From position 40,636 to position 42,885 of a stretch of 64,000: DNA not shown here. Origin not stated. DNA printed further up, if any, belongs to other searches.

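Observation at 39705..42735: ComCDE-like three-gene module in Bacteroidota: LytTR regulator, hidden GG-leader peptide and soluble TPR histidine kinase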

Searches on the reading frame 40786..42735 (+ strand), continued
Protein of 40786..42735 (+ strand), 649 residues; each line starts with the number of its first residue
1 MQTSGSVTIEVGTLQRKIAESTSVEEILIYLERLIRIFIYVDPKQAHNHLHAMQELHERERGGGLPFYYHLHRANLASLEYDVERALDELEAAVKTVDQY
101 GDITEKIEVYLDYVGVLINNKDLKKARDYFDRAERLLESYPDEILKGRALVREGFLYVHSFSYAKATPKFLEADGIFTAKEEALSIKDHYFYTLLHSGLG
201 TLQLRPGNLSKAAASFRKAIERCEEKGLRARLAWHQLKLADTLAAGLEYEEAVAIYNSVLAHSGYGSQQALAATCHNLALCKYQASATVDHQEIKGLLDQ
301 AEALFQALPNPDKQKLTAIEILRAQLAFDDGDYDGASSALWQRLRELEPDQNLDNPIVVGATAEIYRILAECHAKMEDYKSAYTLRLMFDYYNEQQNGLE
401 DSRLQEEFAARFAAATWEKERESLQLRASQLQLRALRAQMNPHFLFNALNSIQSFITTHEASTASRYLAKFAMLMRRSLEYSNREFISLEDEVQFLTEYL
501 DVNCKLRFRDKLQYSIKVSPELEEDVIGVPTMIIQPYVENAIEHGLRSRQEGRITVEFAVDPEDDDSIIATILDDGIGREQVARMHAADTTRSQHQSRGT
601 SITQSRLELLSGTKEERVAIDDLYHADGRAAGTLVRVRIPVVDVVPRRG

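Call 7: find_related_loci(query=A1, collection=genome_contigs, flank=6000)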
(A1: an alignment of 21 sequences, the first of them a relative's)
Query A1 (649 aa) in genome_contigs; peptide patterns used: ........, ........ (x = any residue, [..] = any of these).
599 stretches matched a pattern (row limit reached: there are more); 592 encode a relative of the query (tblastn E <= 1e-3); the best 80 are kept; 80 distinct loci.
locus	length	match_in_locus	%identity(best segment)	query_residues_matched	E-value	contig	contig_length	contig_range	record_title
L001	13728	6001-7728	50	69-649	1e-171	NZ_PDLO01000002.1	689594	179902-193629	Neolewinella marina strain MKG-38 contig2, whole genome shotgun sequence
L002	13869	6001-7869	47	31-648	4e-169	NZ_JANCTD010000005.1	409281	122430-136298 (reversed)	Lewinella sp. JB7 contig5, whole genome shotgun sequence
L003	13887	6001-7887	38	8-644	9e-132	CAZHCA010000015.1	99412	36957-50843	MAG TPA_asm: uncultured Saprospiraceae bacterium isolate SRP141376_co5_203 genome assembly, contig: NODE_384_length_9941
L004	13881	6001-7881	37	10-644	1e-126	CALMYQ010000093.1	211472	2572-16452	MAG TPA_asm: uncultured Lewinella sp. isolate SRR2107183_bin.65_CONCOCT_v1.1_MAG genome assembly, contig: ERZ794926.23,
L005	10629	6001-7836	38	28-647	2e-126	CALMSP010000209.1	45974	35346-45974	MAG TPA_asm: uncultured Saprospiraceae bacterium isolate SRR2107179_bin.44_CONCOCT_v1.1_MAG genome assembly, contig: ERZ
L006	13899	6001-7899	37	4-644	5e-125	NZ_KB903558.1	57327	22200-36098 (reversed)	Lewinella cohaerens DSM 23179 A3EUDRAFT_scaffold_33.34, whole genome shotgun sequence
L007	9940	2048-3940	38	1-644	2e-124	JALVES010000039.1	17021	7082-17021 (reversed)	MAG: Saprospiraceae bacterium isolate 134-614_metabat2_scaf2bin.122 134-614_scaffold_1304_c1, whole genome shotgun seque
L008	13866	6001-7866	37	17-644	3e-123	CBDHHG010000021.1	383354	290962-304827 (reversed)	MAG: Saprospiraceae bacterium isolate 0686931a-47d0-4a04-b860-bc07bf0ef539 genome assembly, contig: contig_21, whole gen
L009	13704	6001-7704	38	69-644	8e-123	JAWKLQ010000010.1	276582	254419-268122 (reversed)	MAG: Saprospiraceae bacterium isolate AC1.92 AC1.92.fa-10, whole genome shotgun sequence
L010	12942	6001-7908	36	1-644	8e-122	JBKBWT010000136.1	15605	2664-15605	MAG: Saprospiraceae bacterium isolate 21H_026.bin.51 NODE_3125_length_15605_cov_1.805089, whole genome shotgun sequence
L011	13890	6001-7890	36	10-647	1e-121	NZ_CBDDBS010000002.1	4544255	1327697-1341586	MAG: Haliscomenobacter sp. isolate bebd6739-bc59-4aa2-89c4-e50a6a6b56b9 contig_2, whole genome shotgun sequence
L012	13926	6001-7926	35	1-647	4e-119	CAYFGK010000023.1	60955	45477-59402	MAG TPA_asm: uncultured Saprospiraceae bacterium isolate ERP003628_co2_4 genome assembly, contig: NODE_316_length_60955_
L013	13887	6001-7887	36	8-644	4e-118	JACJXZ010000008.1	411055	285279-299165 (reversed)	MAG: Lewinellaceae bacterium isolate HK-STAS-BACT-25 HK-STAS-BACT-25_8, whole genome shotgun sequence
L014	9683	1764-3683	36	5-649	5e-116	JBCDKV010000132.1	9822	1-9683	MAG: Bacteroidota bacterium isolate P01_H01_bin.69 k141_1591551_length_9822_cov_21.3516, whole genome shotgun sequence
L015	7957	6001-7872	36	11-644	6e-116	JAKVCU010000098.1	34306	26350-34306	MAG: Saprospiraceae bacterium isolate ALOHA_ZT_62 ZT-Saprospiraceae-3_98, whole genome shotgun sequence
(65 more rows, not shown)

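Call 20: find_encoding_contigs(protein=P0003, flank=8000, max_places=2)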
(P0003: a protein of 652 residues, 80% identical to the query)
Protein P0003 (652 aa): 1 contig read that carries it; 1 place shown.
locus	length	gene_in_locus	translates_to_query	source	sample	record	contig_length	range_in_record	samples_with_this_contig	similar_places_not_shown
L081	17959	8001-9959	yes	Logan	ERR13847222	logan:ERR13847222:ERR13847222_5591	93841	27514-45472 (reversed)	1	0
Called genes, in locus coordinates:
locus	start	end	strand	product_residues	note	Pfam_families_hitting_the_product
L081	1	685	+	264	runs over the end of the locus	PF08331:QueG_DUF1730, PF13187:Fer4_9 (faint), PF14697:Fer4_21 (faint), PF00037:Fer4 (faint), PF13484:Fer4_16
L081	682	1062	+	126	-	-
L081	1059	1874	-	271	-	-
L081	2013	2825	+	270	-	PF00749:tRNA-synt_1c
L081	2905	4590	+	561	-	PF00849:PseudoU_synth_2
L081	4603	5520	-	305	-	PF03631:Virul_fac_BrkB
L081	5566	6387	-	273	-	PF00520:Ion_trans, PF08016:PKD_channel (faint), PF07885:Ion_trans_2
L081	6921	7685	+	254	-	PF00072:Response_reg, PF04397:LytTR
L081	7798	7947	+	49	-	-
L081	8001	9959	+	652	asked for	PF13424:TPR_12 (faint), PF10602:RPN7 (faint), PF06580:His_kinase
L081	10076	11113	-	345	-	PF22842:Pel9A-like_beta_helix (weak)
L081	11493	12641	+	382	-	PF11751:PorP_SprF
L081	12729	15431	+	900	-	-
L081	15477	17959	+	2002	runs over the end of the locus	PF00801:PKD (weak), PF18911:PKD_4, PF19081:Ig_7 (weak), PF13585:CHU_C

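Call 21: find_encoding_contigs(protein=P0002, flank=3000, max_places=2)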
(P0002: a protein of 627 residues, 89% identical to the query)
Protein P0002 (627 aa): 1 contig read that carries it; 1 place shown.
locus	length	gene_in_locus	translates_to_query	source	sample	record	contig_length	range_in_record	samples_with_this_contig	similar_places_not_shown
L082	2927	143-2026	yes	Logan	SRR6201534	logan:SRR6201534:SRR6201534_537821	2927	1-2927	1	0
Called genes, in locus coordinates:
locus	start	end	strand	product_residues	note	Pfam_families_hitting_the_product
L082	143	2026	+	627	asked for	PF17874:TPR_MalT (faint), PF10602:RPN7 (weak), PF25058:ARM_TT21 (faint), PF06580:His_kinase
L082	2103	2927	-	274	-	?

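Call 22: find_encoding_contigs(protein=P0004, flank=8000, max_places=2)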
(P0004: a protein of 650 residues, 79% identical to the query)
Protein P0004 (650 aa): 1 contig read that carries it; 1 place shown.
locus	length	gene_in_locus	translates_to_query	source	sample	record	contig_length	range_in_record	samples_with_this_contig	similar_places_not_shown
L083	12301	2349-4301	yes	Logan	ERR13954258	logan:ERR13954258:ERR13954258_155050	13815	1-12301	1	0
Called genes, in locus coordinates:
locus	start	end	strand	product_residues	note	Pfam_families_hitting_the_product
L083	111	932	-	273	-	PF00520:Ion_trans, PF08016:PKD_channel (weak), PF07885:Ion_trans_2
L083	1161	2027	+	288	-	PF00072:Response_reg, PF04397:LytTR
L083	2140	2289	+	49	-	-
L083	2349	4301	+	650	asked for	PF10602:RPN7 (weak), PF13424:TPR_12 (faint), PF17874:TPR_MalT (weak), PF06580:His_kinase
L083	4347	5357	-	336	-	PF22842:Pel9A-like_beta_helix (weak), PF02415:Chlam_PMP (faint)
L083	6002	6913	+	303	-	PF11751:PorP_SprF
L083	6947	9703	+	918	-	-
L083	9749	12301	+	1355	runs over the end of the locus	?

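Call 26: predict_structure(alignment_id=A1)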
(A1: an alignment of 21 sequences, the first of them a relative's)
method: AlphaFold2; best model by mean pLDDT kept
length: 649 residues; sequences in the alignment: 21
mean_pLDDT: 83.8   pTM: 0.65
mean pLDDT of the five models: 83.8, 82.6, 82.3, 81.1, 80.5
residues with pLDDT >= 90: 307; 70-90: 222; 50-70: 104; < 50: 16
segments of 3 or more residues with pLDDT < 50: 1-4, 592-595, 644-649
pLDDT, mean of each block of 10 residues (from residue 1): 62 93 91 94 91 89 80 92 91 93 93 95 93 89 94 93 90 92 90 96 88 96 91 94 93 95 86 94 86 94 90 87 92 93 90 87 95 96 97 93 85 79 69 59 56 60 64 71 73 87 82 88 62 77 76 90 83 77 61 53 68 69 83 86 49
secondary structure, 60 per line:
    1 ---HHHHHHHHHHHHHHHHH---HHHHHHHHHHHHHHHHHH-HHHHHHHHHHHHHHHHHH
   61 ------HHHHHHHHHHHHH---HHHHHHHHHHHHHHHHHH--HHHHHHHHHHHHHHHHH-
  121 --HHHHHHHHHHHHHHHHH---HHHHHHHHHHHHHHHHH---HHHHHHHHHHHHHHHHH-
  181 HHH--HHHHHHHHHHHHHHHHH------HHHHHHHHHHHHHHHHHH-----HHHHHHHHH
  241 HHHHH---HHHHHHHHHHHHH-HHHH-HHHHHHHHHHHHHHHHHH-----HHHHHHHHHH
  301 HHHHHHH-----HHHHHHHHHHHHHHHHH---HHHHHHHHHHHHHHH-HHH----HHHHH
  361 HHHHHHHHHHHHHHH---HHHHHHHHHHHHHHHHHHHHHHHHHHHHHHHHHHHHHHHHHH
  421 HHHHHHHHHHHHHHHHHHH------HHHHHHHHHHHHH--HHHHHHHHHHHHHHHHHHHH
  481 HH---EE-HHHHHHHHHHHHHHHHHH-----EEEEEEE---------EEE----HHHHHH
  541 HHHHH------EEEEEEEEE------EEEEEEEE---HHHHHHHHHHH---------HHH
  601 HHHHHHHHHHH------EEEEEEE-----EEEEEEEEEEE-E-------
elements in order: H4-20 H24-41 H43-60 H67-79 H83-100 H103-119 H123-139 H143-159 H163-179 H186-202 H209-226 H232-245 H249-261 H263-266 H268-285 H291-307 H313-329 H333-347 H356-375 H379-439 H446-458 H461-482 H489-506 E512-518 E528-530 H535-545 E552-560 E567-574 H578-588 H598-611 E618-624 E630-640

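Call 30: fold_search(model_id=the predicted structure, library=pdb)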
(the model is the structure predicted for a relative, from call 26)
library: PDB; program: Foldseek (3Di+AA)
matches with E <= 10: 1487; with E <= 0.001: 206
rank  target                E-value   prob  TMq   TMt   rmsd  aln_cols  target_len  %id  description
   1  8rsv_A                5.5e-07  1.00  0.36  0.57   7.9       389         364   17  Rap from bacteriophage Phi3T in presence of pheromone RRGHTAS (released 2024-07-24)
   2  8rst_A                7.1e-07  1.00  0.35  0.57   8.3       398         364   16  Rap from bacteriophage Phi3T in presence of pheromone SRGHTS (released 2024-07-24)
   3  3sf4_B                1.0e-06  1.00  0.33  0.55   8.2       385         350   14  Crystal structure of the complex between the conserved cell polarity proteins Inscuteable and LGN (released 2011-11-23)
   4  8rsv_B                1.2e-06  1.00  0.35  0.56   8.4       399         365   16  Rap from bacteriophage Phi3T in presence of pheromone RRGHTAS (released 2024-07-24)
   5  8rtc_A                1.3e-06  1.00  0.36  0.58   8.3       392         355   16  Rap from bacteriophage Phi3T in presence of pheromone RGHTS (released 2024-07-24)
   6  3sf4_A                1.3e-06  1.00  0.30  0.48  10.5       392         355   15  Crystal structure of the complex between the conserved cell polarity proteins Inscuteable and LGN (released 2011-11-23)
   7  6hc2_S                1.4e-06  1.00  0.31  0.48  10.6       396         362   15  Crystal structure of NuMA/LGN hetero-hexamers (released 2019-05-29)
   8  4gyo_B                1.6e-06  1.00  0.36  0.57   7.5       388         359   18  Crystal Structure of Rap Protein Complexed with Competence and Sporulation Factor (released 2013-04-03)
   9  7t7t_B                1.6e-06  1.00  0.28  0.40  17.5       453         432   12  Structure of TSK/BRU1 bound to histone H3.1 (released 2022-03-30)
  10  8rte_B                2.2e-06  1.00  0.38  0.63   7.0       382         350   14  Rap from bacteriophage Phi105 with peptide ERPVGT (released 2024-07-24)
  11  3sf4_C                2.2e-06  1.00  0.30  0.49  10.7       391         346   15  Crystal structure of the complex between the conserved cell polarity proteins Inscuteable and LGN (released 2011-11-23)
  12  6hc2_A                2.2e-06  1.00  0.31  0.49  10.7       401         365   14  Crystal structure of NuMA/LGN hetero-hexamers (released 2019-05-29)
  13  6hc2_E                2.3e-06  1.00  0.30  0.48  10.7       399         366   15  Crystal structure of NuMA/LGN hetero-hexamers (released 2019-05-29)
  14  4a1s_A                2.5e-06  1.00  0.29  0.48  11.0       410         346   13  Crystallographic structure of the Pins:Insc complex (released 2012-03-28)
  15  8rsu_A                2.6e-06  1.00  0.36  0.57   8.1       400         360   16  Rap from bacteriophage Phi3T in presence of pheromone RRGHTA (released 2024-07-24)
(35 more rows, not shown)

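Call 36: search_protein_families(library=pfam, proteins=[L003:3178-3597:+, L003:8470-10863:-, L003:1287-3134:+, L003:1091-1555:+, L003:11100-11486:+, L003:11582-12979:-, L013:8587-10866:-, L005:2426-3988:+], max_evalue=0.001)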
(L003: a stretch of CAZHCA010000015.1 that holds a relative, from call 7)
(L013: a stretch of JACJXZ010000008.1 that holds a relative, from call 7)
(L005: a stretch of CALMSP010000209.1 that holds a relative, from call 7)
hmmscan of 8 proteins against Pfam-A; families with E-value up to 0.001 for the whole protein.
L003:3178-3597:+ (139 aa): 4 families
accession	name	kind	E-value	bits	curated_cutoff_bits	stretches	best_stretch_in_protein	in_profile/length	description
PF02077.20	SURF4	-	4.8e-08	33.4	27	1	53-127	181-260/267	SURF4 family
PF07681.17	DoxX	-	5e-08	33.9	23.6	1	6-87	2-84/85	DoxX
PF05514.17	HR_lesion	-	1.9e-05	25.3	22.6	0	51-116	69-134/138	HR-like lesion-inducing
PF07291.16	MauE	-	0.00049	20.8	27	0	3-91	2-92/128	Methylamine utilisation protein MauE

L003:8470-10863:- (797 aa): 3 families
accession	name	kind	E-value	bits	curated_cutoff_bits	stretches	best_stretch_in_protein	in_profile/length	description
PF00912.28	Transgly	-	2.2e-47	161.2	27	1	59-226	10-177/178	Transglycosylase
PF06832.18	BiPBP_C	-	5.5e-14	52.3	26.8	1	707-786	9-86/90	Penicillin-Binding Protein C-terminus Family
PF00905.27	Transpeptidase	-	4.5e-10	39.7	22.1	1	307-430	1-130/299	Penicillin binding protein transpeptidase domain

L003:1287-3134:+ (615 aa): 8 families
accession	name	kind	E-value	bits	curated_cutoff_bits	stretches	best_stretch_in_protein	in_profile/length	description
PF21688.3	FAD-depend_C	-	1.4e-70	238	27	1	364-560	1-197/197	FAD-dependent protein, C-terminal domain-like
PF01266.30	DAO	-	1.8e-08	34.7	27.9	0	180-212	2-34/353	FAD dependent oxidoreductase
PF00890.30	FAD_binding_2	-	2.2e-08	34.2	20.4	0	180-212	2-34/414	FAD binding domain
PF03486.20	HI0933_like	-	1.4e-05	25.1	50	1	179-346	2-166/244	HI0933-like protein Rossmann domain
PF01134.28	GIDA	-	5.9e-05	22.7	22.1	0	180-206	2-28/391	Glucose inhibited division protein A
PF07992.20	Pyr_redox_2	-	7.5e-05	22.7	26.1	1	179-347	2-112/291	Pyridine nucleotide-disulphide oxidoreductase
PF01494.25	FAD_binding_3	-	0.00018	21.3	22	1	179-210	3-34/349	FAD binding domain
PF12831.13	FAD_oxidored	-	0.00081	19.2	27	0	180-208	2-30/416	FAD dependent oxidoreductase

L003:1091-1555:+ (154 aa): 0 families

L003:11100-11486:+ (128 aa): 1 family
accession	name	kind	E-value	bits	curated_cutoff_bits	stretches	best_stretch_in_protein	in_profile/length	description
PF00076.28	RRM_1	-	4.7e-22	78.1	20.7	1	20-89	1-69/70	RNA recognition motif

L003:11582-12979:- (465 aa): 2 families
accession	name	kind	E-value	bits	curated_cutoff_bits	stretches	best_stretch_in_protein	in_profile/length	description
PF00206.25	Lyase_1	-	1e-110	370.4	27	1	13-342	3-312/312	Lyase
PF10415.14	FumaraseC_C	-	1.9e-26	92.7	32.5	1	408-461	1-54/54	Fumarase C C-terminus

L013:8587-10866:- (759 aa): 3 families
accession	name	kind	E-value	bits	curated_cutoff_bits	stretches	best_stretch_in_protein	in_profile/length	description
PF00912.28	Transgly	-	2.6e-49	167.5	27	1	22-183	15-176/178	Transglycosylase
PF00905.27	Transpeptidase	-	1.6e-16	60.9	22.1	1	268-522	2-273/299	Penicillin binding protein transpeptidase domain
PF06832.18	BiPBP_C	-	3.3e-15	56.2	26.8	1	666-747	7-86/90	Penicillin-Binding Protein C-terminus Family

L005:2426-3988:+ (520 aa): 9 families
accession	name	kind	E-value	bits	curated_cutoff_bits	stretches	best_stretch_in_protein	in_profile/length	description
PF21688.3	FAD-depend_C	-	1e-71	241.7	27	1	269-465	1-197/197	FAD-dependent protein, C-terminal domain-like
PF01266.30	DAO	-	3.2e-10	40.5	27.9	1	197-259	152-214/353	FAD dependent oxidoreductase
PF07992.20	Pyr_redox_2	-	4.6e-08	33.3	26.1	0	83-115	1-33/291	Pyridine nucleotide-disulphide oxidoreductase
PF03486.20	HI0933_like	-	1.3e-07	31.8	50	1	84-117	2-35/244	HI0933-like protein Rossmann domain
PF00890.30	FAD_binding_2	-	3.9e-07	30.1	20.4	0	85-116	2-33/414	FAD binding domain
PF01494.25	FAD_binding_3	-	8.6e-06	25.6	22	1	84-116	3-35/349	FAD binding domain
PF13738.12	Pyr_redox_3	-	4.1e-05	23.4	30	0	86-117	1-33/305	Pyridine nucleotide-disulphide oxidoreductase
PF01134.28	GIDA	-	4.9e-05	23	22.1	0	84-111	1-28/391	Glucose inhibited division protein A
PF13450.12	NAD_binding_8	-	0.00084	20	21.9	0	87-119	1-33/68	NAD(P)-binding Rossmann-like domain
